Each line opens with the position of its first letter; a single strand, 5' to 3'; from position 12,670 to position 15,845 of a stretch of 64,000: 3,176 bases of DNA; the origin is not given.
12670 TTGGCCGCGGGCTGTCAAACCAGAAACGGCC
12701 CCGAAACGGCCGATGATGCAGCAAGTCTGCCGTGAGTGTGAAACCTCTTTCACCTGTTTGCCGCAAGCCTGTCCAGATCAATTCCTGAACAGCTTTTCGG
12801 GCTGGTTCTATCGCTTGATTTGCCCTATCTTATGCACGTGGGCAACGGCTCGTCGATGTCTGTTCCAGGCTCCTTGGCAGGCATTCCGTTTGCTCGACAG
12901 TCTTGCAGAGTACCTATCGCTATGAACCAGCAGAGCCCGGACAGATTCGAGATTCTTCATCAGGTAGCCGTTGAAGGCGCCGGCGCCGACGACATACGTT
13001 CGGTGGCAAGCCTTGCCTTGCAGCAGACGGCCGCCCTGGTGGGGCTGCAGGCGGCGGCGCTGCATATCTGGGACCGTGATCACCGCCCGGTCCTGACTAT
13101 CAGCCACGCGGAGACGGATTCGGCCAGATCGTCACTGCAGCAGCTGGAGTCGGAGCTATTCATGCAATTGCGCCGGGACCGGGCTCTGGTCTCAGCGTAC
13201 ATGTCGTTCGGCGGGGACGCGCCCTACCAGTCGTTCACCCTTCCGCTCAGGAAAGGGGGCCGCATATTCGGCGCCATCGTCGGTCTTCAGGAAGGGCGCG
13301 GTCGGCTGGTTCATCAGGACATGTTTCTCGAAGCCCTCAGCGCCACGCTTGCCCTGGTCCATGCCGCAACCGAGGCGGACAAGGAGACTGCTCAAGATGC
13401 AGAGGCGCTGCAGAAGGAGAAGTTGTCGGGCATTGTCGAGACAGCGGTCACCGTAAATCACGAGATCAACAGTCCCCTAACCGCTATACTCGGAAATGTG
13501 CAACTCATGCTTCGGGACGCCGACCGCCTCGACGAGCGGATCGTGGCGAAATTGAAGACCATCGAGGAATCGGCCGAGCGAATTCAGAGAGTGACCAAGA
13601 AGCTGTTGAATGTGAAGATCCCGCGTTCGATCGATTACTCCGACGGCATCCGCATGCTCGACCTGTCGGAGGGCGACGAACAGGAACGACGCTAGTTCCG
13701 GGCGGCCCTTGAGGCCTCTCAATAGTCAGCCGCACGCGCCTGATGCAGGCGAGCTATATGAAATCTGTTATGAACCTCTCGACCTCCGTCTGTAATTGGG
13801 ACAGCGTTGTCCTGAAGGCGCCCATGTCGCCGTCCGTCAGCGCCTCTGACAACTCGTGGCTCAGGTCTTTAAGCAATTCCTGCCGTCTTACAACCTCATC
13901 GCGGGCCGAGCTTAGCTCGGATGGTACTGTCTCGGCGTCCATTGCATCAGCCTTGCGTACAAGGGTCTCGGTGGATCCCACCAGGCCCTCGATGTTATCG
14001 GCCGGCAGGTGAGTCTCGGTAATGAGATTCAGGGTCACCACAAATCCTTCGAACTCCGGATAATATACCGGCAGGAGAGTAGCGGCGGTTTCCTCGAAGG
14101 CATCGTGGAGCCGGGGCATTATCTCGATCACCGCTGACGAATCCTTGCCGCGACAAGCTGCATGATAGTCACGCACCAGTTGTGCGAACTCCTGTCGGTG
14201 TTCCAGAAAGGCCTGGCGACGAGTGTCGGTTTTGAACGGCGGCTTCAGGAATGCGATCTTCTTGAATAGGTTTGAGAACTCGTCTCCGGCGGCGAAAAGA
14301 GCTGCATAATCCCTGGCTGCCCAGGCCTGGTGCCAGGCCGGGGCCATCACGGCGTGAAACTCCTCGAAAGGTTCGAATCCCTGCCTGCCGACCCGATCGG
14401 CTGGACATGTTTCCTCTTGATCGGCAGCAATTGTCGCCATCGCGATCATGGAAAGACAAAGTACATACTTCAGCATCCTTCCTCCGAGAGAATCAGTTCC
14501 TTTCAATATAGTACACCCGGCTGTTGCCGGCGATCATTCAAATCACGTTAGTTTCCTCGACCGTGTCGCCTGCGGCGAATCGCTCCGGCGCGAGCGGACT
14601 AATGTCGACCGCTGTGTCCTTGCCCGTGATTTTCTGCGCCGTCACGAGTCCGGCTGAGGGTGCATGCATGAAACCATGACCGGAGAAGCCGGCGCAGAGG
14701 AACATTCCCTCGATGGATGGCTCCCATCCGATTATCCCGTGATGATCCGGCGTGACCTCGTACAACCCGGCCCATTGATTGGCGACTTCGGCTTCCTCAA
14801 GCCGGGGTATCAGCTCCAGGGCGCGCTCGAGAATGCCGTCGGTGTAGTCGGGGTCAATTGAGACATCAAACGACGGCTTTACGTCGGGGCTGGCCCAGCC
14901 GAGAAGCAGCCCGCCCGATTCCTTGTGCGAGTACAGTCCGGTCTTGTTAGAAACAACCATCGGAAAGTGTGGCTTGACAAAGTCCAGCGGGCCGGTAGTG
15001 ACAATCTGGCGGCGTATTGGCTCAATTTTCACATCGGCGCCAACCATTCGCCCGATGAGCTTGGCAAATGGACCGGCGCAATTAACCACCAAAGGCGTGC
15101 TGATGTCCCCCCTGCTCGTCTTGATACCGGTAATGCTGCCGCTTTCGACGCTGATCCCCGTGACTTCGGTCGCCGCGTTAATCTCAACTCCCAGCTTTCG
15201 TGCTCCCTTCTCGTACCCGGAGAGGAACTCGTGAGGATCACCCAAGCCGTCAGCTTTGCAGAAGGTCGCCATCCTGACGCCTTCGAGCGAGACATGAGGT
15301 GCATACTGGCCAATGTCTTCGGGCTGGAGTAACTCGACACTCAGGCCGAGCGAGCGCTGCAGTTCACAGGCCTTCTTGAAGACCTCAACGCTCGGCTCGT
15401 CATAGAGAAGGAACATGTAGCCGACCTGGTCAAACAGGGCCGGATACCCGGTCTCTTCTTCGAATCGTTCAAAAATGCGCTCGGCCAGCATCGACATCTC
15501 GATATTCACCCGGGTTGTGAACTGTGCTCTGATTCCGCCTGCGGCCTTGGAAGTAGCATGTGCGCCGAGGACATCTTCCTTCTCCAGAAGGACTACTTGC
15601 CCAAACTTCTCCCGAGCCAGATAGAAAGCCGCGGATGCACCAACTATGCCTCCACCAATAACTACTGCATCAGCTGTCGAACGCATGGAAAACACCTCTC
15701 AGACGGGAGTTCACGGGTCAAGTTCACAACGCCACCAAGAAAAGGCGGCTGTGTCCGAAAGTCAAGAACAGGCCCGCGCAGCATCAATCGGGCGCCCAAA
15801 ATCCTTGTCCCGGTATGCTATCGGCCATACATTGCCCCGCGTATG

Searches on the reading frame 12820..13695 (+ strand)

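Call 49: search_protein_families(library=pfam, proteins=[window:12820-13695:+], max_evalue=0.01)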
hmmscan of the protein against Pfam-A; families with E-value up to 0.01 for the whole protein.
window:12820-13695:+ (291 aa): 2 families
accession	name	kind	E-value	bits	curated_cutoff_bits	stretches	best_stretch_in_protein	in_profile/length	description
PF00512.31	HisKA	-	3e-10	40.4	26.9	1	211-264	8-59/66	His Kinase A (phospho-acceptor) domain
PF10372.14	CdaS_N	-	0.0024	18.4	27.2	1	214-259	12-57/69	Diadenylate cyclase CdaS, N-terminal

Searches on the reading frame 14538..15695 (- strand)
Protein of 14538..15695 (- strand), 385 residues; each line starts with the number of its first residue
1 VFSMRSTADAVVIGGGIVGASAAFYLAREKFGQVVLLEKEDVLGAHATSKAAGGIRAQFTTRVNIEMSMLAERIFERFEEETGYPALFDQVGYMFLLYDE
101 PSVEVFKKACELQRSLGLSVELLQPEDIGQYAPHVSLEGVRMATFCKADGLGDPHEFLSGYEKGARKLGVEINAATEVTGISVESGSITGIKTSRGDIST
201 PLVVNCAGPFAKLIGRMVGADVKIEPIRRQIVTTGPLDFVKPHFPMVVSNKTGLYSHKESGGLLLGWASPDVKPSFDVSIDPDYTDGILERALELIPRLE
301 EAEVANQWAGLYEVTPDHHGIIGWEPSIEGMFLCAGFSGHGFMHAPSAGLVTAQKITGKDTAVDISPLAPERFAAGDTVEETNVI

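Call 49: search_protein_families(library=pfam, proteins=[window:14538-15695:-], max_evalue=0.01)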
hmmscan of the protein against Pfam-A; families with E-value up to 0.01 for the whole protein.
window:14538-15695:- (385 aa): 11 families
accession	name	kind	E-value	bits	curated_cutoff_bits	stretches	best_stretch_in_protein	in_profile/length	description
PF01266.30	DAO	-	1.1e-69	236.1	27.9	1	9-354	1-352/353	FAD dependent oxidoreductase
PF13450.12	NAD_binding_8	-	4.6e-10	40.1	21.9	1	12-59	1-47/68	NAD(P)-binding Rossmann-like domain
PF00890.30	FAD_binding_2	-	1.5e-07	31.4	20.4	1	9-59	1-49/414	FAD binding domain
PF07992.20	Pyr_redox_2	-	6.9e-06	26.1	26.1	1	9-63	2-57/291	Pyridine nucleotide-disulphide oxidoreductase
PF12831.13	FAD_oxidored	-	2e-05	24.5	27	1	9-84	1-74/416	FAD dependent oxidoreductase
PF13738.12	Pyr_redox_3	-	0.00048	19.9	30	0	156-211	82-136/305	Pyridine nucleotide-disulphide oxidoreductase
PF01134.28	GIDA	-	0.00057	19.5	22.1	1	9-57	1-48/391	Glucose inhibited division protein A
PF03486.20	HI0933_like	-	0.0013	18.6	50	0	9-69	2-58/244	HI0933-like protein Rossmann domain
PF04820.20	Trp_halogenase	-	0.0023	17.3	21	0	11-42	3-37/458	Tryptophan halogenase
PF00070.33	Pyr_redox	-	0.0029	18.5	22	0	10-62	2-53/82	Pyridine nucleotide-disulphide oxidoreductase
PF01946.23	Thi4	-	0.0093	15.7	26.2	0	7-44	17-54/235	Thi4 family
